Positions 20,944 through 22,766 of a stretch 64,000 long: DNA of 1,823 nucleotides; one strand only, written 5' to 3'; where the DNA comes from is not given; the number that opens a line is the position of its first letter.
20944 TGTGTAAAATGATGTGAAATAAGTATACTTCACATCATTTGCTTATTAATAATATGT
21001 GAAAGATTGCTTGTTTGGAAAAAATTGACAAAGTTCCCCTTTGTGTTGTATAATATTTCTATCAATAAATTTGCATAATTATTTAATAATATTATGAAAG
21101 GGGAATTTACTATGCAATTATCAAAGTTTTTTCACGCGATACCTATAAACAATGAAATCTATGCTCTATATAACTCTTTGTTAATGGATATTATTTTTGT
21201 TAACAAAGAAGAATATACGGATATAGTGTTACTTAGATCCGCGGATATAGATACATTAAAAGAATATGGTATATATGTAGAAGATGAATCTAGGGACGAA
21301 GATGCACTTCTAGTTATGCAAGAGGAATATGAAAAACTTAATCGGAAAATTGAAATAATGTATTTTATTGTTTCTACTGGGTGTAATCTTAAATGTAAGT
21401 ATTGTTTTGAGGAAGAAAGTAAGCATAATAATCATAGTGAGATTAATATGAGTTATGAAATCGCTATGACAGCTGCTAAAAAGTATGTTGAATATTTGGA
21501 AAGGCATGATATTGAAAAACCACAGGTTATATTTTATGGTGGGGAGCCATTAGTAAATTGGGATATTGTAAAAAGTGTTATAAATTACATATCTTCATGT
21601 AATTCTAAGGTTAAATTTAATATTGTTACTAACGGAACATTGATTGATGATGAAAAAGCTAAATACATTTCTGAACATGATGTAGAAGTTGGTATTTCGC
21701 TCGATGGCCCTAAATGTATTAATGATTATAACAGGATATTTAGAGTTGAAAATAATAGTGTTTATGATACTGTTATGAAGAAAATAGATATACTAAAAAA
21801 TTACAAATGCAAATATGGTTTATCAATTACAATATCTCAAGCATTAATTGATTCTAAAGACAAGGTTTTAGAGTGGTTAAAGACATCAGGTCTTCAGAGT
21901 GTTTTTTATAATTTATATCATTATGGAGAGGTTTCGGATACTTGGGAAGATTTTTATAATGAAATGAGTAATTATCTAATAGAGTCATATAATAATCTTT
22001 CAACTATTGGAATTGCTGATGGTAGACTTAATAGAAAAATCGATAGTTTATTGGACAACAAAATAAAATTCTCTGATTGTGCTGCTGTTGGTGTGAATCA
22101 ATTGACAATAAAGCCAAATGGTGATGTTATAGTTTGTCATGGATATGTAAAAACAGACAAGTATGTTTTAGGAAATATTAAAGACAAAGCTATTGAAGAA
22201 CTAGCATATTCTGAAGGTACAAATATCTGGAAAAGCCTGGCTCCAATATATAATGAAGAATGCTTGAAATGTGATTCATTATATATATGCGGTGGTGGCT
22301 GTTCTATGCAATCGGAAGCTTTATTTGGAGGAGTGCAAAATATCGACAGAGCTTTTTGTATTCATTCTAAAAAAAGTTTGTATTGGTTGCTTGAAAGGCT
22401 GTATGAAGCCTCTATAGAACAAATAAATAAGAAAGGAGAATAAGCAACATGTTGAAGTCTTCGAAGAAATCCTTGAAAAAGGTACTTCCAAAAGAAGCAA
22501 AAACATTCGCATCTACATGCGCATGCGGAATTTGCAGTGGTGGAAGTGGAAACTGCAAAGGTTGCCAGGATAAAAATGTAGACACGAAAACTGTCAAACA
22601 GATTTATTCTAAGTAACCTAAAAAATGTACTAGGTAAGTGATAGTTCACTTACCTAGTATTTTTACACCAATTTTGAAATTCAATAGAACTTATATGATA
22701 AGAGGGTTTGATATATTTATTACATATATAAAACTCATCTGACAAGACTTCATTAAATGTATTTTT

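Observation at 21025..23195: Compact radical-SAM/SPASM plus Cys-rich precursor cluster: candidate sactipeptide/ranthipeptide RiPP locus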

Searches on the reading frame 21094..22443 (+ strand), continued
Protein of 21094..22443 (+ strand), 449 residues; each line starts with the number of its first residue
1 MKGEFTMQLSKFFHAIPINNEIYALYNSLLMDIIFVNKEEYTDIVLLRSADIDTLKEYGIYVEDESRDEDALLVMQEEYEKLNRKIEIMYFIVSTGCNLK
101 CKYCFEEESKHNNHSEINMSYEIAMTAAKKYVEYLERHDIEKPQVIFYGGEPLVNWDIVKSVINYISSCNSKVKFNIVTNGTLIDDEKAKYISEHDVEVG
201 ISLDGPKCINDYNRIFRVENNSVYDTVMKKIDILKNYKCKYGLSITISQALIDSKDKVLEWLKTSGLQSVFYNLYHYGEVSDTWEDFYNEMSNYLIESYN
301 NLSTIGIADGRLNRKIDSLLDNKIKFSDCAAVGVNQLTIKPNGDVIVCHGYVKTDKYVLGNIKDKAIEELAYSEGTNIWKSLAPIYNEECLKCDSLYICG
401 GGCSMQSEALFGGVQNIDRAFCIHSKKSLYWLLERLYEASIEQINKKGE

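Call 64: search_solved_structures(query=window:21112-22443:+, max_evalue=1e-15, show_alignments=3)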
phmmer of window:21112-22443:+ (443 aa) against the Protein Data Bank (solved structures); distinct sequences matched with E-value up to 1e-15: 5.
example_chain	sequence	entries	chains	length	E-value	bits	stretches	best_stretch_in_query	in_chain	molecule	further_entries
5wgg_A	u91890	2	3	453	9.8e-31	110.4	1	59-422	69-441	Radical SAM domain protein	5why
4k37_A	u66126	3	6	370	1.8e-23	86.5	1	86-400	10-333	Anaerobic sulfatase-maturating enzyme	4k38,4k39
4k36_A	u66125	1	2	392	2.3e-23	86.2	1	86-401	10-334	Anaerobic sulfatase-maturating enzyme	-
8vpo_A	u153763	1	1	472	1.3e-19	73.8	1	12-429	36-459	Radical SAM core domain-containing protein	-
9gm3_A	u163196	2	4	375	2.4e-18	69.6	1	84-246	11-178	ChlB radical SAM domain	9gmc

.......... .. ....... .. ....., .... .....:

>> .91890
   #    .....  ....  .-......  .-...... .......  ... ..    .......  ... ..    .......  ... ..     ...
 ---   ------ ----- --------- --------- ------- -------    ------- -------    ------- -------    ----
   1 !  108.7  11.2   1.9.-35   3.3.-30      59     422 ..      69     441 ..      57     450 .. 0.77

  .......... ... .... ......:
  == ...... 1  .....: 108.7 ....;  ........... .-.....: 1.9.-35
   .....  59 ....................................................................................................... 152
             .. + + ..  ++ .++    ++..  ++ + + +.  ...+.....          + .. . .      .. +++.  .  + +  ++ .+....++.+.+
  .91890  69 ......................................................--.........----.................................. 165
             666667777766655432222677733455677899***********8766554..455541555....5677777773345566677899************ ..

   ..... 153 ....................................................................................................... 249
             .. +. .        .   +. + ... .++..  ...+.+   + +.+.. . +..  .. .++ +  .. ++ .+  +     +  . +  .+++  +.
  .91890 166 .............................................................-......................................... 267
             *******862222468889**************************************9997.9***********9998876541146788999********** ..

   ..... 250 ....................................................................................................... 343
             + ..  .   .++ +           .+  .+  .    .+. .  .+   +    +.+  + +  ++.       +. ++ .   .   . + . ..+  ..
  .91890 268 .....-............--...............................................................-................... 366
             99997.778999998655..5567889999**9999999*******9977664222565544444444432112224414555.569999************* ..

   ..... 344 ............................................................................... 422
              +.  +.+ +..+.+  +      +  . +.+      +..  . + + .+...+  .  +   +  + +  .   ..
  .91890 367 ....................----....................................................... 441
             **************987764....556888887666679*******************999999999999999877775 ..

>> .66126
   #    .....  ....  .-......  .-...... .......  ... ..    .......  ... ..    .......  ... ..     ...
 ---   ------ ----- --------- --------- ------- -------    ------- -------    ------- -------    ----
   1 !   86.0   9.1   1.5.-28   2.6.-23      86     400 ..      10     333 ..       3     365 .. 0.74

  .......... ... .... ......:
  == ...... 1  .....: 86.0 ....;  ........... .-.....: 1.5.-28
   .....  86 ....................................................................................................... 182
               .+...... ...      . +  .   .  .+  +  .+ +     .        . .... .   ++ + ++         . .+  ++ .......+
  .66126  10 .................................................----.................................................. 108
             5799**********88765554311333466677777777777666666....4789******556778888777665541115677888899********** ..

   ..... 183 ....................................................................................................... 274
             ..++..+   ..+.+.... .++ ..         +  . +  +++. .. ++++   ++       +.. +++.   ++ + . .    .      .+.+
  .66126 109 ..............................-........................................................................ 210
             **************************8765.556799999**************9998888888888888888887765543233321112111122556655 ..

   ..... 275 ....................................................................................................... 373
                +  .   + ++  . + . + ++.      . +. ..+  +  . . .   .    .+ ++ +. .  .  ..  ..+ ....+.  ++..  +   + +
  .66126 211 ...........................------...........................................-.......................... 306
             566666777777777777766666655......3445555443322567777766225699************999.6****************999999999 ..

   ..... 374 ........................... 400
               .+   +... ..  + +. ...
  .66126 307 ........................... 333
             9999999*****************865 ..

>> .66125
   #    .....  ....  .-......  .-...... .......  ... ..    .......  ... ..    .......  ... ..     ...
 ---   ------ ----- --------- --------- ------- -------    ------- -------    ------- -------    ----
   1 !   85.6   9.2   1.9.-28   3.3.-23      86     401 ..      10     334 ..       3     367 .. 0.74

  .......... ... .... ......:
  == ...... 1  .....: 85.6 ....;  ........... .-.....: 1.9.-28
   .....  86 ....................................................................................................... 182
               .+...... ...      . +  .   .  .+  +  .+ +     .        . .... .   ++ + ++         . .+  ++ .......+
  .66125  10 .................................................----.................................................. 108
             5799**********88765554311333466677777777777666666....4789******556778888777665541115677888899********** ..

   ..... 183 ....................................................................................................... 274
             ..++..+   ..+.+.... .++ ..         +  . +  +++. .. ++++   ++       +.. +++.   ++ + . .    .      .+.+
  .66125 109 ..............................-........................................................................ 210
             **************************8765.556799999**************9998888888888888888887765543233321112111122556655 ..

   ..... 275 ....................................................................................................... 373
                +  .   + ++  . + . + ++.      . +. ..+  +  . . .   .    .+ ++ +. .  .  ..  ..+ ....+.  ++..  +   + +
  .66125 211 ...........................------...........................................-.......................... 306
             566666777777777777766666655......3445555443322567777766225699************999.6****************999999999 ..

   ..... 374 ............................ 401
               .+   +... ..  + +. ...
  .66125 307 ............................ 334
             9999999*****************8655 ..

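Call 67: search_protein_families(library=pfam, proteins=[L008:7570-8511:+, L168:5566-6552:+, L003:7565-8518:+, L169:1647-3956:+, L169:5648-6583:-], max_evalue=1)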
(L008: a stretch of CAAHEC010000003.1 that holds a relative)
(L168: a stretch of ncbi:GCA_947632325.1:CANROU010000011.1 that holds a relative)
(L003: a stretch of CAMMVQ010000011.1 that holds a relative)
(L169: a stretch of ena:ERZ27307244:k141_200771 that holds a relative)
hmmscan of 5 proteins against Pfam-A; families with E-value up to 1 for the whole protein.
L008:7570-8511:+ (313 aa): 0 families

L168:5566-6552:+ (328 aa): 2 families
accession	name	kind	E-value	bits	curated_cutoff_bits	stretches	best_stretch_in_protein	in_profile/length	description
PF04909.20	Amidohydro_2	-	0.0089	16.3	26.4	1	101-312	74-288/289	Amidohydrolase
PF03224.20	V-ATPase_H_N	-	0.048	13.5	25.7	1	50-127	20-97/314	V-ATPase subunit H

L003:7565-8518:+ (317 aa): 1 family
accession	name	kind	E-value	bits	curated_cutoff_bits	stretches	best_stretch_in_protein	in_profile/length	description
PF04909.20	Amidohydro_2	-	0.012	15.8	26.4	1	131-313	106-287/289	Amidohydrolase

L169:1647-3956:+ (769 aa): 7 families
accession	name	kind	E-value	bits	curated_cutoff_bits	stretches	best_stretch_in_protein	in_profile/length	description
PF12696.13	TraG-D_C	-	2.6e-05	24.6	22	1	555-640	4-97/126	TraM recognition site of TraD and TraG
PF13401.12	AAA_22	-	0.015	16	27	0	215-229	8-22/130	AAA domain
PF12775.13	AAA_7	-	0.017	15.1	25.8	1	212-242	33-62/181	P-loop containing dynein motor region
PF07728.20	AAA_5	-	0.056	13.9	22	1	215-262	2-48/139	AAA domain (dynein-related subfamily)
PF00004.35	AAA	-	0.069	14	21.2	1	216-249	2-33/131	ATPase family associated with various cellular activities (AAA)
PF13191.12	AAA_16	-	0.12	13.3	32.6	1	211-231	23-43/167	AAA ATPase domain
PF20703.3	nSTAND1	-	0.19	11.8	27.1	1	200-229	23-50/379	Novel STAND NTPase 1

L169:5648-6583:- (311 aa): 2 families
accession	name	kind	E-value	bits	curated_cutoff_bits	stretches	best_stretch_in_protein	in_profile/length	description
PF13814.12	Replic_Relax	-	5.9e-06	26.9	25.3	1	54-161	2-111/191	Replication-relaxation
PF03882.20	KicB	-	0.064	13.9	22.1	1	82-116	70-104/115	MukF winged-helix domain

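Call 68: search_protein_families(library=ncbifam, proteins=[L008:6013-7365:+, L169:4001-5320:+, L007:6010-7329:+, L081:1000-2328:+, L016:6001-7383:+, L009:6001-7356:+], max_evalue=1e-40)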
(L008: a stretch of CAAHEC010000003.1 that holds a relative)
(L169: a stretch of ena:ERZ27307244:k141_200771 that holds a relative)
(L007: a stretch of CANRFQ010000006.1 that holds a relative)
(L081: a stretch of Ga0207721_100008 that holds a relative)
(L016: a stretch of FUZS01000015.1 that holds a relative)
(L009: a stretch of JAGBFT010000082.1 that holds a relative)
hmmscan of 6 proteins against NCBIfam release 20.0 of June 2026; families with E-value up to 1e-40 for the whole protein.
L008:6013-7365:+ (450 aa): 3 families
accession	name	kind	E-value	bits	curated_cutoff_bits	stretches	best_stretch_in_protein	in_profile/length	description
TIGR04136.1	rSAM_FibroRumin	equivalog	7.6e-75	252.5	400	1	4-433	2-455/458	FibroRumin system radical SAM peptide maturase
NF047865.1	rSAM_PapB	equivalog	5.3e-53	180.4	340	1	83-407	3-325/330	PapB family radical SAM/SPASM ranthipeptide maturase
TIGR04064.1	rSAM_nif11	equivalog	3.7e-42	144.6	518.7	0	44-227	46-222/459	nif11-like peptide radical SAM maturase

L169:4001-5320:+ (439 aa): 3 families
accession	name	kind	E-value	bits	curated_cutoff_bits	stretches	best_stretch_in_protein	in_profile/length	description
TIGR04136.1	rSAM_FibroRumin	equivalog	2e-74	251.1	400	1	13-435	28-454/458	FibroRumin system radical SAM peptide maturase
TIGR04064.1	rSAM_nif11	equivalog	1.9e-42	145.6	518.7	0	72-230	69-224/459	nif11-like peptide radical SAM maturase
NF047865.1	rSAM_PapB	equivalog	2.4e-42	145.4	340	1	80-413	2-328/330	PapB family radical SAM/SPASM ranthipeptide maturase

L007:6010-7329:+ (439 aa): 4 families
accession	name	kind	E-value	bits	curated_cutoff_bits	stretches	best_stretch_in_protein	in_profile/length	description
TIGR04136.1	rSAM_FibroRumin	equivalog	4.1e-66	223.7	400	1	18-435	15-454/458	FibroRumin system radical SAM peptide maturase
NF047865.1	rSAM_PapB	equivalog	3.2e-50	171.2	340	1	93-406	9-321/330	PapB family radical SAM/SPASM ranthipeptide maturase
TIGR04068.1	rSAM_ocin_clost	equivalog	8.9e-43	146.8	500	1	35-258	32-257/462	Cys-rich peptide radical SAM maturase CcpM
TIGR04064.1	rSAM_nif11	equivalog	1.3e-42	146.1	518.7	0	47-232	60-224/459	nif11-like peptide radical SAM maturase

L081:1000-2328:+ (443 aa): 1 family
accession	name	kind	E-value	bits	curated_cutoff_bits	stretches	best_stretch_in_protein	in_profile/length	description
TIGR04136.1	rSAM_FibroRumin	equivalog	3.9e-64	217.2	400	1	23-435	15-452/458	FibroRumin system radical SAM peptide maturase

L016:6001-7383:+ (461 aa): 1 family
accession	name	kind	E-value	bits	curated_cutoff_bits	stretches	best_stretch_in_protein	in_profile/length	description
TIGR04136.1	rSAM_FibroRumin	equivalog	1.3e-234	779.2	400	1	7-461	1-455/458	FibroRumin system radical SAM peptide maturase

L009:6001-7356:+ (452 aa): 1 family
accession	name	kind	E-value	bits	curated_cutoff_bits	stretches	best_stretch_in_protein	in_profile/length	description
TIGR04136.1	rSAM_FibroRumin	equivalog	3.9e-213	708.4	400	1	3-452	1-455/458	FibroRumin system radical SAM peptide maturase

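Call 69: search_protein_families(library=ncbifam, proteins=[L016:5695-5862:+, L016:5864-6016:+, L008:7349-7528:+, L169:5339-5584:+, L007:4770-4958:-], max_evalue=10)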
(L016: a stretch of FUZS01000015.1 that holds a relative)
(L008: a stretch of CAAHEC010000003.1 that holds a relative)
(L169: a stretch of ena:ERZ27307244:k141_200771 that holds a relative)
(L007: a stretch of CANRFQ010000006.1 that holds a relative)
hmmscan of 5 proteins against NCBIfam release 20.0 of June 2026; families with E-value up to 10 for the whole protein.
L016:5695-5862:+ (55 aa): 1 family
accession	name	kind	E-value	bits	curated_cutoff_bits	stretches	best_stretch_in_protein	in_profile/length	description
TIGR04135.1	FibroRuminTarg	subfamily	2.7e-17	62.5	45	1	3-52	2-52/52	FibroRumin family radical SAM-modified Cys-rich RiPP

L016:5864-6016:+ (50 aa): 1 family
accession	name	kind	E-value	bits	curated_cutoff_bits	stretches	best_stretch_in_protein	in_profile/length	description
TIGR04135.1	FibroRuminTarg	subfamily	6.1e-15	54.9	45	1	1-50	1-52/52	FibroRumin family radical SAM-modified Cys-rich RiPP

L008:7349-7528:+ (59 aa): 0 families

L169:5339-5584:+ (81 aa): 0 families

L007:4770-4958:- (62 aa): 0 families

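Call 85: search_protein_families(library=padloc, proteins=[window:21112-22443:+], max_evalue=0.01)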
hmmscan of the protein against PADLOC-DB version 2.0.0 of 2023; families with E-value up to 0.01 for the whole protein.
window:21112-22443:+ (443 aa): 2 families
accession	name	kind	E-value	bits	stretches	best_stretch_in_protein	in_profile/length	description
PDLC02903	pVip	-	1.8e-16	58.4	1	85-243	4-147/257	Viperins not associated with kinases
PDLC02904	pVip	-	1.4e-13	49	1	84-241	6-149/262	Viperins associated with kinases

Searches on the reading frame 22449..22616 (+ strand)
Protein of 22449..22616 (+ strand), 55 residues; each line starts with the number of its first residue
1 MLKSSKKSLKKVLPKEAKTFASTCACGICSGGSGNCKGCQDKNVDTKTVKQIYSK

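Call 3: search_protein_families(library=ncbifam, proteins=[window:22449-22616:+], max_evalue=0.1)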
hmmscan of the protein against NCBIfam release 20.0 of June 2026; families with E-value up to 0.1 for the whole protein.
window:22449-22616:+ (55 aa): 0 families

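Call 4: search_protein_families(library=pfam, proteins=[window:22449-22616:+], max_evalue=0.1)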
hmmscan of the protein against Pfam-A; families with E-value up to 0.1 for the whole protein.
window:22449-22616:+ (55 aa): 0 families

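Call 7: find_homologous_proteins(query=window:22449-22616:+, max_evalue=10)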
Query window:22449-22616:+ (55 aa): 6 proteins with E <= 10 among 6 candidates.
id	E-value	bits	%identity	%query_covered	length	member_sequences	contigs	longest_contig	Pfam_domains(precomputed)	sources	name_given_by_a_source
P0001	3.3e-27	110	98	100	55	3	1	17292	-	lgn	-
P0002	3.4e-19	85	75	100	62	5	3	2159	-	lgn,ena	-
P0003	7.0e-19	84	75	100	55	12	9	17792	-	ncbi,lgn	-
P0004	2.5e-16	76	65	100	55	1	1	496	-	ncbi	-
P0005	9.4e-16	74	67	100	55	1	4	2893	-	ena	-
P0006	3.4e-14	69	65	100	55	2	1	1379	-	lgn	-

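Call 17: search_protein_families(library=pfam, proteins=[window:22449-22616:+], max_evalue=10)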
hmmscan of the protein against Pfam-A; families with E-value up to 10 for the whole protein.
window:22449-22616:+ (55 aa): 0 families

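Call 40: search_protein_representatives(alignment_id=A1)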
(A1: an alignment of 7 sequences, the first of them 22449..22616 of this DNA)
Query: 7 sequences, 55 profile positions. Proteins with E-value up to 0.001 (for the whole library): 6; up to 1e-10: 2; up to 1e-30: 0. The best 6 are listed.
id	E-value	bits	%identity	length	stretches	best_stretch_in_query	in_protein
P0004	1.4e-28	114.7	-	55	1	1-55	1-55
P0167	2.7e-12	62.6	-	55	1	1-55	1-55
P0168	2.5e-09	53.0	-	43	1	1-30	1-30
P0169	4.3e-08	49.1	-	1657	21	26-41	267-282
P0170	3.8e-06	42.9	-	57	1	6-55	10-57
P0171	4.5e-06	42.6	-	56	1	1-54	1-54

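Call 69: search_protein_families(library=ncbifam, proteins=[window:22449-22616:+], max_evalue=10)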
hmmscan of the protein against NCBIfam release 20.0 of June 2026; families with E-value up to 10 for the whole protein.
window:22449-22616:+ (55 aa): 0 families

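Call 85: search_protein_families(library=padloc, proteins=[window:22449-22616:+], max_evalue=0.01)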
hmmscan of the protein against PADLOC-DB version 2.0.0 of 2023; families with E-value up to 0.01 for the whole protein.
window:22449-22616:+ (55 aa): 0 families
